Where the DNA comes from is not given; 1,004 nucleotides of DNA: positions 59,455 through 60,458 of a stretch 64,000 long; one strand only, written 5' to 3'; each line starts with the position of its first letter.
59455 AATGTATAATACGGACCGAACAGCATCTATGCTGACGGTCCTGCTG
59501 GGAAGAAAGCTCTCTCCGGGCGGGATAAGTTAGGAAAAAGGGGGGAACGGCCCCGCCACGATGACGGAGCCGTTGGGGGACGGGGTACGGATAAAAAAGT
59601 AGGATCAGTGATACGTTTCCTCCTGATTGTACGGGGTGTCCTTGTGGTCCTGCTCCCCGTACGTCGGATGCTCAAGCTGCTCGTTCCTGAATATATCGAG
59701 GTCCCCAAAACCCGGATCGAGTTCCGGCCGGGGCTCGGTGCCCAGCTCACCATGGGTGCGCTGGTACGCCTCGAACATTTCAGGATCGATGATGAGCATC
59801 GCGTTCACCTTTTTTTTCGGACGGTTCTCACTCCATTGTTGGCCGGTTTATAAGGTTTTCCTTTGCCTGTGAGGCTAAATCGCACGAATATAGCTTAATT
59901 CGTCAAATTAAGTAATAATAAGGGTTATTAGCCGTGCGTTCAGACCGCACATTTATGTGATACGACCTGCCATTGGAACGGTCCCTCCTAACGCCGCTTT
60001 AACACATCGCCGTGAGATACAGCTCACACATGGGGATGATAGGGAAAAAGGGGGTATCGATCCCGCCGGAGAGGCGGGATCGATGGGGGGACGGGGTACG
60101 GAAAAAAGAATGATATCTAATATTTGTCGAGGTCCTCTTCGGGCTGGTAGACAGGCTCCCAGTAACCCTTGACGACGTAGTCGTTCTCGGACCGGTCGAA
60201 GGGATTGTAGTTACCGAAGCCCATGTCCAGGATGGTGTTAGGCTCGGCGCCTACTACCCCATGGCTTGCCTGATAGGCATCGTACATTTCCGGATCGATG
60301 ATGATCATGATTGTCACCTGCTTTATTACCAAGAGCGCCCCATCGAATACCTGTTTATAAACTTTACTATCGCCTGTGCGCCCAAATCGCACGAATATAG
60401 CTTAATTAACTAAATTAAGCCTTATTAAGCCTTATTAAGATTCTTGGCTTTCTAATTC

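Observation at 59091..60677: Tandemly duplicated small-protein cassette (promoter, SD, 63/64-aa acidic ORF, terminator) in an AT-rich gap abutting tRNA-Arg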

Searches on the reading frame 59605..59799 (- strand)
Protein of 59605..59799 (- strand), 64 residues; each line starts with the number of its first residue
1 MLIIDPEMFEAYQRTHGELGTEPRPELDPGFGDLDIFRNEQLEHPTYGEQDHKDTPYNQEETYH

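Call 8: search_protein_families(library=pfam, proteins=[window:59605-59799:-], max_evalue=1)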
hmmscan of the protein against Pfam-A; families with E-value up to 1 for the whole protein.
window:59605-59799:- (64 aa): 0 families

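Call 11: find_homologous_proteins(query=window:59608-59799:-, max_evalue=0.01)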
Query window:59608-59799:- (64 aa): 1 proteins with E <= 0.01 among 1 candidates.
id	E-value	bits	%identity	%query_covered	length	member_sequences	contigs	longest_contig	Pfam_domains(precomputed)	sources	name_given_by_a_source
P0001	3.3e-34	133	94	100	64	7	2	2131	-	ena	-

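Call 14: find_encoding_contigs(protein=P0001, flank=10000, max_places=6)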
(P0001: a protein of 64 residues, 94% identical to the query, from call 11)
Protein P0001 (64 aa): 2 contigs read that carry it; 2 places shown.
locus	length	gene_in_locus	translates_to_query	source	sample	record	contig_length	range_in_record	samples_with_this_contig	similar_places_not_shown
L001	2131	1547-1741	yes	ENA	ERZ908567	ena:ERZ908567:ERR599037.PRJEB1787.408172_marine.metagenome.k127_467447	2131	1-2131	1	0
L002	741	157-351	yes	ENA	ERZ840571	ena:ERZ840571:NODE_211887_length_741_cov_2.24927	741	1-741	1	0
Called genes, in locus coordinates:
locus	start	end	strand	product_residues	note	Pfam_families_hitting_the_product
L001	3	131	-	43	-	?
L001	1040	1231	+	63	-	-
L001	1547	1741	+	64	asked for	-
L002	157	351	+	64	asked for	-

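Call 20: search_protein_representatives(alignment_id=A2)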
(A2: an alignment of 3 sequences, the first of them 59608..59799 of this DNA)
Query: 3 sequences, 64 profile positions. Proteins with E-value up to 0.001 (for the whole library): 4; up to 1e-10: 2; up to 1e-30: 2. The best 4 are listed.
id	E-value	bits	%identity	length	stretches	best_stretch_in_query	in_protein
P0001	2.3e-36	140.0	-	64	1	1-64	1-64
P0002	5.5e-34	132.4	-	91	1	1-63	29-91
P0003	6.6e-05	39.2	-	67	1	1-25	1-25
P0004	5.8e-04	36.2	-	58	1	1-25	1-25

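Call 22: find_encoding_contigs(protein=P0003, flank=10000, max_places=6)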
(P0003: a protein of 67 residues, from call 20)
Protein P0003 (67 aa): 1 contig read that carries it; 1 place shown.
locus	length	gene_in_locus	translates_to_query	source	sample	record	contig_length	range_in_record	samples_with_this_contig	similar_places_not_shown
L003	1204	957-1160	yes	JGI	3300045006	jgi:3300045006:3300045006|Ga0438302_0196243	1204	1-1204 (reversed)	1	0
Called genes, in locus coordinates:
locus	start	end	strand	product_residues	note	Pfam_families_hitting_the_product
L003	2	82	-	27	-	?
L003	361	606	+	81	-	-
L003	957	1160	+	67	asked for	-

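Call 23: find_encoding_contigs(protein=P0004, flank=10000, max_places=6)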
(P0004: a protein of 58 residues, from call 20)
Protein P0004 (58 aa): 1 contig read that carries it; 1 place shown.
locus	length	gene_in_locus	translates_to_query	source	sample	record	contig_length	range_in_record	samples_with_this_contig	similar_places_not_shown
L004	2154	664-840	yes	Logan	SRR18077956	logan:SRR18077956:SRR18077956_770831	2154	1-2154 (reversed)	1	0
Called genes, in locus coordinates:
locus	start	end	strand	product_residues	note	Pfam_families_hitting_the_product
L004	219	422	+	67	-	-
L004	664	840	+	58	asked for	-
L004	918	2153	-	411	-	?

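Call 35: find_related_loci(query=A3, collection=metagenome_contigs, flank=10000)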
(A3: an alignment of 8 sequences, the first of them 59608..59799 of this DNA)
Query A3 (64 aa) in metagenome_contigs; peptide patterns used: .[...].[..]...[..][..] (x = any residue, [..] = any of these).
4 stretches matched a pattern, but none encodes a relative of the query by tblastn (E <= 1e-3).

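Call 36: find_related_loci(query=A3, collection=viral_contigs, flank=5000)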
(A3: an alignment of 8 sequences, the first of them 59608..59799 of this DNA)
Query A3 (64 aa) in viral_contigs; peptide patterns used: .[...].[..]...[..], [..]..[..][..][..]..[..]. (x = any residue, [..] = any of these).
19 stretches matched a pattern, but none encodes a relative of the query by tblastn (E <= 1e-3).

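Call 40: search_protein_families(library=ncbifam, alignment_id=A3, max_evalue=1)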
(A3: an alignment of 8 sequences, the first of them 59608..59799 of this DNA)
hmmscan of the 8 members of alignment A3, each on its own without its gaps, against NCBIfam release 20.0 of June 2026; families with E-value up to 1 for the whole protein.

A. member 1, window:59608-59799:- (64 aa): 0 families

B. families by the number of members that match (of 8 scanned): 0 families

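Call 41: search_protein_families(library=phrogs, alignment_id=A3, max_evalue=1)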
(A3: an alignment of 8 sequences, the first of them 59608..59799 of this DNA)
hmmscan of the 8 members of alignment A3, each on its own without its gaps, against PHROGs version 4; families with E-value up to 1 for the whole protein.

A. member 1, window:59608-59799:- (64 aa): 0 families

B. families by the number of members that match (of 8 scanned): 3 families
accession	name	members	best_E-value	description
phrog_21794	-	1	0.073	-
phrog_11770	-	1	0.14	-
phrog_9037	-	1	0.33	-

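Call 42: search_protein_families(library=padloc, alignment_id=A3, max_evalue=1)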
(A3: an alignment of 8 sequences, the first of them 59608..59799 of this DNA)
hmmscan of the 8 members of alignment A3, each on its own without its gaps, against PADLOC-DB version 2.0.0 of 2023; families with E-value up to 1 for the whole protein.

A. member 1, window:59608-59799:- (64 aa): 0 families

B. families by the number of members that match (of 8 scanned): 1 family
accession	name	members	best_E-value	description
PDLC04495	PDC-M18A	1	0.034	-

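Call 43: search_solved_structures(query=A3, max_evalue=10)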
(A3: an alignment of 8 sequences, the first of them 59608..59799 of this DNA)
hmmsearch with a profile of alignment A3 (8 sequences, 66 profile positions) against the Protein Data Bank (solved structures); distinct sequences matched with E-value up to 10: 0.

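Call 62: list_cluster_members(proteins=[P0001, P0002, P0003, P0004])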
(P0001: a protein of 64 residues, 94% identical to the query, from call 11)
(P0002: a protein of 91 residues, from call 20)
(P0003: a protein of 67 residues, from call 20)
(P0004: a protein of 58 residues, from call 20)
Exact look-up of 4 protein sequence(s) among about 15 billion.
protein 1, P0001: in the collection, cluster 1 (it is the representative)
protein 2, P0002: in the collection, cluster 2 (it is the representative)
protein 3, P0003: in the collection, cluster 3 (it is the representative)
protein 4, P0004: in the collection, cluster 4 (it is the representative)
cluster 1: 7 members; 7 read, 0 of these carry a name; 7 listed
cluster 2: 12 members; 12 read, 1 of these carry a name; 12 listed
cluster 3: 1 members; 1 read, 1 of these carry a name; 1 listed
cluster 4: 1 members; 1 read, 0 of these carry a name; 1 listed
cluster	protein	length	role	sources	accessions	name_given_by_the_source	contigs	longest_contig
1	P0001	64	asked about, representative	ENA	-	-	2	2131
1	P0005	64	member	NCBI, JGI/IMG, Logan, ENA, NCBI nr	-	-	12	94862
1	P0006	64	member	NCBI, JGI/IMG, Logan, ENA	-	-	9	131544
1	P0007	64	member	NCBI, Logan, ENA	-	-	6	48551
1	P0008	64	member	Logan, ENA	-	-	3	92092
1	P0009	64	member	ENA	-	-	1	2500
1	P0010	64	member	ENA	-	-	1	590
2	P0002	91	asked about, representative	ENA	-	-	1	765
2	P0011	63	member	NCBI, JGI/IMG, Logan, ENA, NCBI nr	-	-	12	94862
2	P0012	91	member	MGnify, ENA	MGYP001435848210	CR=1 FL=1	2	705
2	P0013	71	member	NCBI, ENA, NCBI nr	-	-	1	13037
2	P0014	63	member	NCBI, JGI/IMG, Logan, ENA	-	-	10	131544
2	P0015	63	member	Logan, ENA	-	-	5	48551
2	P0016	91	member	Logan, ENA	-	-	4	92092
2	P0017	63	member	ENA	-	-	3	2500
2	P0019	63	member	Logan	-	-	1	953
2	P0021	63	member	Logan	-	-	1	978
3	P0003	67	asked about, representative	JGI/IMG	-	hypothetical protein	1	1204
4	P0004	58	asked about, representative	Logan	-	-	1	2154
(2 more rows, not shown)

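Call 65: find_encoding_contigs(protein=P0005, flank=3000, max_places=10)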
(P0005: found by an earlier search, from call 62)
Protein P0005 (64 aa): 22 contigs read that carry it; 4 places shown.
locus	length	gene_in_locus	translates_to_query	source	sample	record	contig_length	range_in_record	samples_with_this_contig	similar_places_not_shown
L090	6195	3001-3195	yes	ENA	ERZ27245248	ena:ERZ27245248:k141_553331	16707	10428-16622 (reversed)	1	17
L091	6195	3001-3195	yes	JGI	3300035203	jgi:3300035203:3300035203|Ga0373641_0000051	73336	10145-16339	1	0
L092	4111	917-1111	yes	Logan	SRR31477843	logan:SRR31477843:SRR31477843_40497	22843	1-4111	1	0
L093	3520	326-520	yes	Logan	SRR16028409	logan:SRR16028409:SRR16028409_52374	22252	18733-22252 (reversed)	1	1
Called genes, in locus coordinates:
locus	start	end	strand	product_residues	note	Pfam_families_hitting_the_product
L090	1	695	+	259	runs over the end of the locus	?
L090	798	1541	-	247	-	-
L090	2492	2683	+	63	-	-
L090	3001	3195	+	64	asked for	-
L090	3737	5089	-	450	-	PF13414:TPR_11, PF14559:TPR_19, PF23914:TPR_CcmH_CycH (weak), PF13371:TPR_9 (weak), PF14559:TPR_19 (weak), PF07719:TPR_2 (weak), PF13414:TPR_11, PF13432:TPR_16, +16 more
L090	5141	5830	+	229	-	PF02568:ThiI (faint), PF06508:QueC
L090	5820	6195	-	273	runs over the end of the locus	PF13482:RNase_H_2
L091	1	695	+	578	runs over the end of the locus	PF00749:tRNA-synt_1c, PF03950:tRNA-synt_1c_C, PF20974:tRNA-synt_1c_C2 (weak)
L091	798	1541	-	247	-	-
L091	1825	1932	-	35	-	-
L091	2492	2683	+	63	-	-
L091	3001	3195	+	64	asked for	-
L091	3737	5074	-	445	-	PF13414:TPR_11, PF14559:TPR_19, PF23914:TPR_CcmH_CycH (weak), PF13371:TPR_9 (weak), PF14559:TPR_19 (weak), PF07719:TPR_2 (weak), PF13414:TPR_11, PF13432:TPR_16, +16 more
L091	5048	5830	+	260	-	PF02568:ThiI (faint), PF06508:QueC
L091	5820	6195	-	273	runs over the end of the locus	PF13482:RNase_H_2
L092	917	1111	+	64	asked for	-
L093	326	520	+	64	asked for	-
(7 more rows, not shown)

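Call 66: find_encoding_contigs(protein=P0007, flank=3000, max_places=2)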
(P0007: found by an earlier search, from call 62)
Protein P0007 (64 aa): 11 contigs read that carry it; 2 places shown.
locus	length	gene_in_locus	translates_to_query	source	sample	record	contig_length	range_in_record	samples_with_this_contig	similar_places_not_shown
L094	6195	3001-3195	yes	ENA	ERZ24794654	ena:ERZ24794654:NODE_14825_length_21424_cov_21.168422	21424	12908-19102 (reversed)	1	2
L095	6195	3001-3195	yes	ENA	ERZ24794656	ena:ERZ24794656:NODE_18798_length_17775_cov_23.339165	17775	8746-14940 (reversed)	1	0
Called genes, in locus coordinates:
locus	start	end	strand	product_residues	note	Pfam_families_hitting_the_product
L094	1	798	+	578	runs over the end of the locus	PF00749:tRNA-synt_1c, PF03950:tRNA-synt_1c_C, PF20974:tRNA-synt_1c_C2 (weak)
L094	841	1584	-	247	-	-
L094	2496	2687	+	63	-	-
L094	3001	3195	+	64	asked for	-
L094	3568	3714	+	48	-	-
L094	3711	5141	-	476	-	PF13414:TPR_11, PF14559:TPR_19, PF23914:TPR_CcmH_CycH (weak), PF13432:TPR_16 (weak), PF14559:TPR_19 (weak), PF07719:TPR_2 (weak), PF13432:TPR_16, PF14559:TPR_19, +19 more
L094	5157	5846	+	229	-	PF06508:QueC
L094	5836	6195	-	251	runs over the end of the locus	PF13482:RNase_H_2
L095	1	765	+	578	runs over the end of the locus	PF00749:tRNA-synt_1c, PF03950:tRNA-synt_1c_C, PF20974:tRNA-synt_1c_C2 (weak)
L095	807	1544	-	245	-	-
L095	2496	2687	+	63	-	-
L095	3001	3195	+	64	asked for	-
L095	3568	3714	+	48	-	-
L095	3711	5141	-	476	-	PF13414:TPR_11, PF14559:TPR_19, PF23914:TPR_CcmH_CycH (weak), PF13432:TPR_16 (weak), PF14559:TPR_19 (weak), PF07719:TPR_2 (weak), PF13432:TPR_16, PF14559:TPR_19, +19 more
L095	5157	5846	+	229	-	PF02568:ThiI (faint), PF06508:QueC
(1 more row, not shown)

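Call 67: find_encoding_contigs(protein=P0008, flank=3000, max_places=2)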
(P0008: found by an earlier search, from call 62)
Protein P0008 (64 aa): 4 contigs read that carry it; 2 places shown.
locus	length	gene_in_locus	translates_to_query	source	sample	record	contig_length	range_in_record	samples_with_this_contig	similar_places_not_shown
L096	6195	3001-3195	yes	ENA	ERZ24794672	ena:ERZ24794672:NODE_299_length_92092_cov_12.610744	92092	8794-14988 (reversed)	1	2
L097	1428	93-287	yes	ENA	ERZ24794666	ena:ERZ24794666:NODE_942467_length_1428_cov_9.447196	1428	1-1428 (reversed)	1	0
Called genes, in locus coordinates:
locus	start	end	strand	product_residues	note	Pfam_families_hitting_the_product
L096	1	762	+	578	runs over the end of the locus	PF00749:tRNA-synt_1c, PF03950:tRNA-synt_1c_C, PF20974:tRNA-synt_1c_C2 (weak)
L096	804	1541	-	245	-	-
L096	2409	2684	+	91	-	-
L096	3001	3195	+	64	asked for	-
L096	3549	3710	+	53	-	-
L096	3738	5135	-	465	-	PF13414:TPR_11, PF14559:TPR_19, PF13371:TPR_9 (weak), PF14559:TPR_19 (weak), PF07719:TPR_2 (weak), PF13428:TPR_14 (weak), PF13432:TPR_16, PF14559:TPR_19, +19 more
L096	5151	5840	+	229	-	PF02568:ThiI (faint), PF06508:QueC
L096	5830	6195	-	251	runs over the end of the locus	PF13482:RNase_H_2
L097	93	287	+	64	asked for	-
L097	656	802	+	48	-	-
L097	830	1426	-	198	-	?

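Call 71: search_protein_families(library=pfam, proteins=[L003:403-603:+, L004:219-419:+], max_evalue=10)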
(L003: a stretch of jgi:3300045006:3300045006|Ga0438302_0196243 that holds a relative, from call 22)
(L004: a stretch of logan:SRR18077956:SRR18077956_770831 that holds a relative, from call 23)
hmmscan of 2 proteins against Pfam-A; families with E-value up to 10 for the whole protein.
L003:403-603:+ (67 aa): 0 families

L004:219-419:+ (67 aa): 0 families

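Call 76: find_encoding_contigs(protein=P0019, flank=3000, max_places=3)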
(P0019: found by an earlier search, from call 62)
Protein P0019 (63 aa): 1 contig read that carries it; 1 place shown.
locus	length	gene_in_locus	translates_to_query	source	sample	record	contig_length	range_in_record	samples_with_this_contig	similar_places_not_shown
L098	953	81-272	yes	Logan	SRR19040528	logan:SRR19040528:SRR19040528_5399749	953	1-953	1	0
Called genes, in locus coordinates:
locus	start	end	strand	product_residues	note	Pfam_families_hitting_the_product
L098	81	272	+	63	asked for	-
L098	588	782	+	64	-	-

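Call 77: find_encoding_contigs(protein=P0021, flank=3000, max_places=3)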
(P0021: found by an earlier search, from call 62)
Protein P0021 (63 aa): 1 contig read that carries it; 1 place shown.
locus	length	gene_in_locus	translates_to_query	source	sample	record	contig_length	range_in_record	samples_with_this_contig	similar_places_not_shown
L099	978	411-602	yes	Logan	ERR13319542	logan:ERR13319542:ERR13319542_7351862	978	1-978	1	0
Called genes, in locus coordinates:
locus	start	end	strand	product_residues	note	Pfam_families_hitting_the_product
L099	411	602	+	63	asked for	-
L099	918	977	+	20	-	?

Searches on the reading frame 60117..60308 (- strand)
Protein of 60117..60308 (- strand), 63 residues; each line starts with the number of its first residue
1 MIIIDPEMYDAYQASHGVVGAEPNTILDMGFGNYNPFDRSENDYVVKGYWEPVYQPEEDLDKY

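Call 8: search_protein_families(library=pfam, proteins=[window:60117-60308:-], max_evalue=1)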
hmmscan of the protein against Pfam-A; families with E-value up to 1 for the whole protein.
window:60117-60308:- (63 aa): 0 families

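Call 46: find_homologous_proteins(query=window:60120-60308:-, max_evalue=1)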
Query window:60120-60308:- (63 aa): 1 proteins with E <= 1 among 1 candidates.
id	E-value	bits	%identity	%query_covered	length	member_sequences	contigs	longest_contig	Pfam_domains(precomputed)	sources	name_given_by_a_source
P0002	2.3e-36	140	100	100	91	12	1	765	-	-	-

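Call 54: predict_structure(alignment_id=A4)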
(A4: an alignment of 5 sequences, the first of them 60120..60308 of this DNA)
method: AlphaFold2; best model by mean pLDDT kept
length: 63 residues; sequences in the alignment: 5
mean_pLDDT: 52.1   pTM: 0.20
mean pLDDT of the five models: 52.1, 51.9, 51.2, 49.2, 44.7
residues with pLDDT >= 90: 0; 70-90: 0; 50-70: 37; < 50: 26
segments of 3 or more residues with pLDDT < 50: 22-29, 37-41, 43-45, 47-50
pLDDT, mean of each block of 10 residues (from residue 1): 59 57 47 49 46 55 52
secondary structure, 60 per line:
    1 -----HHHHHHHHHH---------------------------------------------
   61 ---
elements in order: H6-15

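Call 91: search_dna_similar(query=window:60120-60308:-, collection=phages, mode=protein, max_evalue=1, max_rows=5)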
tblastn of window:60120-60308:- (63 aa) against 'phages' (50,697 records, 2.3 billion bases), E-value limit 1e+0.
No match.

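Call 92: search_dna_similar(query=window:60120-60308:-, collection=plasmids, mode=protein, max_evalue=1, max_rows=5)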
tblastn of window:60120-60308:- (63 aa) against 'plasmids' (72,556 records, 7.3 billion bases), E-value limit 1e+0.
No match.

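Call 95: predict_structure(alignment_id=A7)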
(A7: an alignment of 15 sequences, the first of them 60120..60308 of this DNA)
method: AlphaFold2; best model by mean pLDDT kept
length: 63 residues; sequences in the alignment: 15
mean_pLDDT: 51.7   pTM: 0.19
mean pLDDT of the five models: 51.7, 50.4, 49.4, 49.1, 42.8
residues with pLDDT >= 90: 0; 70-90: 0; 50-70: 36; < 50: 27
segments of 3 or more residues with pLDDT < 50: 21-32, 40-46, 48-50
pLDDT, mean of each block of 10 residues (from residue 1): 58 54 46 52 48 53 49
secondary structure, 60 per line:
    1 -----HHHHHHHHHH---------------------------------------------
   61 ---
elements in order: H6-15
